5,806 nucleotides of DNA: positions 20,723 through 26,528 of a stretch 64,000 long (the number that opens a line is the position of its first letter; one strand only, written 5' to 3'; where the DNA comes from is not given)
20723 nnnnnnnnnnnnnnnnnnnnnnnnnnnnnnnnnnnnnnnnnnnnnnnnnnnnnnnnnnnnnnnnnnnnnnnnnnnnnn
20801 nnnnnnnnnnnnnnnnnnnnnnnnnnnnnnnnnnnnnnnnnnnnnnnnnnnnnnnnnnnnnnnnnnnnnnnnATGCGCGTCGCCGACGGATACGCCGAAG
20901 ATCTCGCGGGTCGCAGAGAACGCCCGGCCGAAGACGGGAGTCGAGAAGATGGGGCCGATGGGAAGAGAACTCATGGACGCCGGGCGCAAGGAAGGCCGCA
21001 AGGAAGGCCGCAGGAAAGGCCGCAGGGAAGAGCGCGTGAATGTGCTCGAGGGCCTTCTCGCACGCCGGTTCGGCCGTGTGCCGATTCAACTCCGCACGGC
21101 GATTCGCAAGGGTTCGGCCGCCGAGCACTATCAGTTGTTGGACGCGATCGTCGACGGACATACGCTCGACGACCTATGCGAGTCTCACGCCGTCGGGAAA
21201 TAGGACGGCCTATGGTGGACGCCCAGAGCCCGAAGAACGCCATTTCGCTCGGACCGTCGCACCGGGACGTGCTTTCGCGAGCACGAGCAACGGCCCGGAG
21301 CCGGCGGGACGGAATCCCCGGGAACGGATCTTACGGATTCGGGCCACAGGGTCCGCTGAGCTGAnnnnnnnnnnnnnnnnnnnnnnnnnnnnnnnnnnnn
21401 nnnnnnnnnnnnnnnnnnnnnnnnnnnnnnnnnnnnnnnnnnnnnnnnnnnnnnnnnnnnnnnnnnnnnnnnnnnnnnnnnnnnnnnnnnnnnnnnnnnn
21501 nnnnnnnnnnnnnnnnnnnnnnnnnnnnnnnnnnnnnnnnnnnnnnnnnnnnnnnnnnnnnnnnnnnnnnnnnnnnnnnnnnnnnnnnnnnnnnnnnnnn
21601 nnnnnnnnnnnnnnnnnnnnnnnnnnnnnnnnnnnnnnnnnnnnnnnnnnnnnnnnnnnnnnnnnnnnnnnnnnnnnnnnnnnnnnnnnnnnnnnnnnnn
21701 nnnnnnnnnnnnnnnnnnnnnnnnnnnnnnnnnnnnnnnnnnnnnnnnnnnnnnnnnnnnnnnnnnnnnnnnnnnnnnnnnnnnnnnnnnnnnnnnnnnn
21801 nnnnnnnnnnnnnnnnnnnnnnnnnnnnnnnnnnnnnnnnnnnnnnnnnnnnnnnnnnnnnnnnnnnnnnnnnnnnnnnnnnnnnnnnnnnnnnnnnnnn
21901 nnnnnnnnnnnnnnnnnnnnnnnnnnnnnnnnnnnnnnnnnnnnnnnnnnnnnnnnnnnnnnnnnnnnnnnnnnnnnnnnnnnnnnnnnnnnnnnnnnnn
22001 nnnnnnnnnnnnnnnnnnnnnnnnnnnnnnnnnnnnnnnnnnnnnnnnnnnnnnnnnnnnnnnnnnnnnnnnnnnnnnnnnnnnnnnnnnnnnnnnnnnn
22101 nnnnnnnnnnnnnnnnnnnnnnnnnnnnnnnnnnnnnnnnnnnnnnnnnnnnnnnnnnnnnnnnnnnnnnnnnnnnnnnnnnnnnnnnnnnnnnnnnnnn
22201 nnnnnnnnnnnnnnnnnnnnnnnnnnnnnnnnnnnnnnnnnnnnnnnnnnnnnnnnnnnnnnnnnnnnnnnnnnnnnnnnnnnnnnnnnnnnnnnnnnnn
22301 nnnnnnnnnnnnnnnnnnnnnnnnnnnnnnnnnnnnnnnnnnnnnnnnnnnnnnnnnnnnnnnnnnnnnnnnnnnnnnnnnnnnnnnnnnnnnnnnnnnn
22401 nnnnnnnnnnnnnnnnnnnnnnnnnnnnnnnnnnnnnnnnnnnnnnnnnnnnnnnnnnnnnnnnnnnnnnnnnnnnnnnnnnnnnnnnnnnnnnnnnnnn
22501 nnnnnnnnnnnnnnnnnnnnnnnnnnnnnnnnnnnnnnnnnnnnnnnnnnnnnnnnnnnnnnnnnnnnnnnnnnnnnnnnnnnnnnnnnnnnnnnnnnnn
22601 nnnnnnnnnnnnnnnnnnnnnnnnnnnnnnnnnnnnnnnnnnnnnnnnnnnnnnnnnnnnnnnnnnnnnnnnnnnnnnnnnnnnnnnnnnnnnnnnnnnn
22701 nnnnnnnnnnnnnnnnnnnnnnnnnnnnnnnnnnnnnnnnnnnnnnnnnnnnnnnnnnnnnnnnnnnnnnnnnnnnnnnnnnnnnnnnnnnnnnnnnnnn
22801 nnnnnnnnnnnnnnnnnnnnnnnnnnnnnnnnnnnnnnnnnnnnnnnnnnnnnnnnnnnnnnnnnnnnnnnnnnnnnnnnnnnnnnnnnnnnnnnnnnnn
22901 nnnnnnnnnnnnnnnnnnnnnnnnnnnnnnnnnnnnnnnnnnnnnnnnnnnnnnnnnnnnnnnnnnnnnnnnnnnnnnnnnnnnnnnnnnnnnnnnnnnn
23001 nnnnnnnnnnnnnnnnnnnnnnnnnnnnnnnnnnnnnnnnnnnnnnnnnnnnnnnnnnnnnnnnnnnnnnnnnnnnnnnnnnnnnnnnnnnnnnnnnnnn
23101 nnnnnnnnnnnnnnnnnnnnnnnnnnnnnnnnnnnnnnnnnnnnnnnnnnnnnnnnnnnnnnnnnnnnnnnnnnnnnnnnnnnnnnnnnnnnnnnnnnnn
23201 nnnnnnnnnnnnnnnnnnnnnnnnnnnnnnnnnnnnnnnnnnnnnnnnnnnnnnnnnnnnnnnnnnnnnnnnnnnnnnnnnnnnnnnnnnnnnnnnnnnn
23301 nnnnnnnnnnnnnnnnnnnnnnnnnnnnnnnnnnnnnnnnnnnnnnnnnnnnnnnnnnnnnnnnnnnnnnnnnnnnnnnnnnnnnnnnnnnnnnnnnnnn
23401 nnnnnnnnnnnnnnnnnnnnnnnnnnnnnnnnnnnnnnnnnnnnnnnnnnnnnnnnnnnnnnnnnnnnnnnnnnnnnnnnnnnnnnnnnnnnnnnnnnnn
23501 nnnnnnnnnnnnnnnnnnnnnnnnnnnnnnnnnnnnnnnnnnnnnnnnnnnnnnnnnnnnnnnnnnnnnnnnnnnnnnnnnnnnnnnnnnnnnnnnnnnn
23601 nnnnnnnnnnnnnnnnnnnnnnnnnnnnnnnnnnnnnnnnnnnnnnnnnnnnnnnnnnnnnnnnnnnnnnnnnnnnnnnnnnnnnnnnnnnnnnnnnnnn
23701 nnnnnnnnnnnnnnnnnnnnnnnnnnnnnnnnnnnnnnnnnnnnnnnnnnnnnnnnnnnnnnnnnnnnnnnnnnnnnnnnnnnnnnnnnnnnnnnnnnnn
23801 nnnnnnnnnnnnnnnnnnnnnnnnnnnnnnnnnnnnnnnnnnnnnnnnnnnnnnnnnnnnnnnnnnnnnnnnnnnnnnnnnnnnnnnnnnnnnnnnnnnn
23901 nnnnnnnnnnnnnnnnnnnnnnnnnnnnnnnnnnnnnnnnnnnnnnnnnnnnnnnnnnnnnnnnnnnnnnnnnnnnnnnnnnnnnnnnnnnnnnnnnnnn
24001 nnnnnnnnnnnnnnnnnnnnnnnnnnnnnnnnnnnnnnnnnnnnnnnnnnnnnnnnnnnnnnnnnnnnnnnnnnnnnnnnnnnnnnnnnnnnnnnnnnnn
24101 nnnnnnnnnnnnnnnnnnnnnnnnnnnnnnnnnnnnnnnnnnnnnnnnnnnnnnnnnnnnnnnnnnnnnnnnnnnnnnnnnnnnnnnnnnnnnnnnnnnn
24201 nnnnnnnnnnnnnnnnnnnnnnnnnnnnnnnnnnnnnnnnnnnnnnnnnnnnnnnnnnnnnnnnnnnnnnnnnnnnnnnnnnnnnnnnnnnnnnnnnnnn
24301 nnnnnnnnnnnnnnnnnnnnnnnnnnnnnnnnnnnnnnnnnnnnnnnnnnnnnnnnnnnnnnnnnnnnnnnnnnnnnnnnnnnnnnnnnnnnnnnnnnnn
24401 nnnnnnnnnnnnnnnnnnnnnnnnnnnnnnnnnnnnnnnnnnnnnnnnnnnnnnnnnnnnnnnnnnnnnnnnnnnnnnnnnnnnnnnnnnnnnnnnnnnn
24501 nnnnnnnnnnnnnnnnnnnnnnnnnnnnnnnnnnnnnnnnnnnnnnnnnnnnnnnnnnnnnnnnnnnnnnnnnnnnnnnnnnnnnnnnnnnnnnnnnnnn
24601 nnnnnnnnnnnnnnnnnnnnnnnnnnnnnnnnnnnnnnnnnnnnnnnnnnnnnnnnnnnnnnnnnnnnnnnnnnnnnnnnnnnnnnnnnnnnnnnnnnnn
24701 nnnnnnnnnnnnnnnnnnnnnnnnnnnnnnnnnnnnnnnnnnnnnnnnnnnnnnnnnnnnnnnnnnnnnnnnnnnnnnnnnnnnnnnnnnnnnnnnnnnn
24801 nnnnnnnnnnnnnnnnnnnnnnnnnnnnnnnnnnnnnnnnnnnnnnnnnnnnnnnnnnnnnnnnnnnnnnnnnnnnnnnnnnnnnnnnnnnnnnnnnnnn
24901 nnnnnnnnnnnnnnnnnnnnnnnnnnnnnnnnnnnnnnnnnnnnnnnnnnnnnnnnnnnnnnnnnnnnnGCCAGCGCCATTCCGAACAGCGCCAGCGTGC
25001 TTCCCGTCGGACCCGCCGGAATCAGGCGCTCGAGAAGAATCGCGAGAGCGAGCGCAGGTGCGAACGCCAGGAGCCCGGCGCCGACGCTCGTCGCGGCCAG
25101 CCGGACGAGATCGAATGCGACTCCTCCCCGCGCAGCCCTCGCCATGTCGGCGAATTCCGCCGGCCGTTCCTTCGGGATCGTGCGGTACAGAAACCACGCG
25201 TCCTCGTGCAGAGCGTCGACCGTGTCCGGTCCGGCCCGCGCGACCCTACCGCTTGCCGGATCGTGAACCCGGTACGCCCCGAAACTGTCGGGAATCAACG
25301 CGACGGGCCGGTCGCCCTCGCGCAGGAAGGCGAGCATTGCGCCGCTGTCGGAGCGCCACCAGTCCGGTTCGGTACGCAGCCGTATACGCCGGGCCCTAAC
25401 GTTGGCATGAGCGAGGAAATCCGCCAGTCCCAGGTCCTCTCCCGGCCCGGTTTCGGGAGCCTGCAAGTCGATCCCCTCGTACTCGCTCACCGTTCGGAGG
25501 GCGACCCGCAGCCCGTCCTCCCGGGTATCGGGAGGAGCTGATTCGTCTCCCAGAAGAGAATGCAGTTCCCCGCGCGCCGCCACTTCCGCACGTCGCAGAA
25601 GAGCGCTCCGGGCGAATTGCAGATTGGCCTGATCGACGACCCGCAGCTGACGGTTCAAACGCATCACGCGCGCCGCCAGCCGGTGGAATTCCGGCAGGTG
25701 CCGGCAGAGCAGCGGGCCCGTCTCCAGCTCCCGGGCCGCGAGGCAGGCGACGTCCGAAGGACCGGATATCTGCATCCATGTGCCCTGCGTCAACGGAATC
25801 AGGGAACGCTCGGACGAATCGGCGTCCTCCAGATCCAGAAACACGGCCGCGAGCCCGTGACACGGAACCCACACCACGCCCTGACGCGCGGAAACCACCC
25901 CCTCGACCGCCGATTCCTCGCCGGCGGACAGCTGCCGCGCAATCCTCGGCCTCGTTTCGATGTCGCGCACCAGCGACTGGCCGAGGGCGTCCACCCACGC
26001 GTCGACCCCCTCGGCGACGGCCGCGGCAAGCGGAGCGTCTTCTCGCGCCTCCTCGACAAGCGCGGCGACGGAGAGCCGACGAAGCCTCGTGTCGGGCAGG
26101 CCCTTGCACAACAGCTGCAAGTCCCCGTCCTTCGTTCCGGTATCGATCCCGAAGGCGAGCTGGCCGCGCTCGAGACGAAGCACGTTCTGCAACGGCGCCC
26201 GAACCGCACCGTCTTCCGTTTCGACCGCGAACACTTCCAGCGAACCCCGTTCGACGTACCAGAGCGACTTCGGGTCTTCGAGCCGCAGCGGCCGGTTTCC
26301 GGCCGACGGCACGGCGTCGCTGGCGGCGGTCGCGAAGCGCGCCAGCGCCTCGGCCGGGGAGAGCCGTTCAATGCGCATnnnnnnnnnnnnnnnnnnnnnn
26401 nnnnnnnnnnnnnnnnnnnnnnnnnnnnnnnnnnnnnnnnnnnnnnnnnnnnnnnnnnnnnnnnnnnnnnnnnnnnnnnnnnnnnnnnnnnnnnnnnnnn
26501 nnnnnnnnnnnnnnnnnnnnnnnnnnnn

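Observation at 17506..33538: Fragmented NHLP-leader / YcaO azole-type RiPP gene cluster of unknown product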

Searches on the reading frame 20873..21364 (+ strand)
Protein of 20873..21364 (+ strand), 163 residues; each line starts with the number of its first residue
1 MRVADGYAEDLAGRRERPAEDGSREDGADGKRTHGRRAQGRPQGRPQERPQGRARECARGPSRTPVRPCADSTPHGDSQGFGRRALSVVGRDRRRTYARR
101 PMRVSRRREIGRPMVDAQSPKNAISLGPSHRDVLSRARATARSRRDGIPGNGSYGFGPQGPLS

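Call 12: search_protein_families(library=pfam, proteins=[window:20873-21364:+], max_evalue=0.05)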
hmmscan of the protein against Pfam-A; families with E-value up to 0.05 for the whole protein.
window:20873-21364:+ (163 aa): 0 families

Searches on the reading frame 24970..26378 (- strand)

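Call 97: search_protein_families(library=pfam, proteins=[window:24970-26378:-], max_evalue=5)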
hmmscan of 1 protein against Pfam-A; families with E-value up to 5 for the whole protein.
window:24970-26378:- (469 aa): 0 families

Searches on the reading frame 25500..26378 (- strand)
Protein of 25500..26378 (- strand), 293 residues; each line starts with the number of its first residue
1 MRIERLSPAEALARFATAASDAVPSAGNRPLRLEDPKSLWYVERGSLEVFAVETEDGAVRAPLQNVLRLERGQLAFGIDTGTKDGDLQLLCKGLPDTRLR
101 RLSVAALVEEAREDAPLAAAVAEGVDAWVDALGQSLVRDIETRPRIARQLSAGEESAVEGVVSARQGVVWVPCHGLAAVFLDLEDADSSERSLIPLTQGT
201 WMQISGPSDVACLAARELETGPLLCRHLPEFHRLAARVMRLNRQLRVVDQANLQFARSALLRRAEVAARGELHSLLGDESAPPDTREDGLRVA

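Call 11: search_protein_families(library=ncbifam, proteins=[window:25500-26378:-], max_evalue=0.01)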
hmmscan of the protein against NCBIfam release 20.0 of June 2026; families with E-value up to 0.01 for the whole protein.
window:25500-26378:- (293 aa): 0 families

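Call 12: search_protein_families(library=pfam, proteins=[window:25500-26378:-], max_evalue=0.05)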
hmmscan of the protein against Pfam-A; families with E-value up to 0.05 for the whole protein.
window:25500-26378:- (293 aa): 0 families
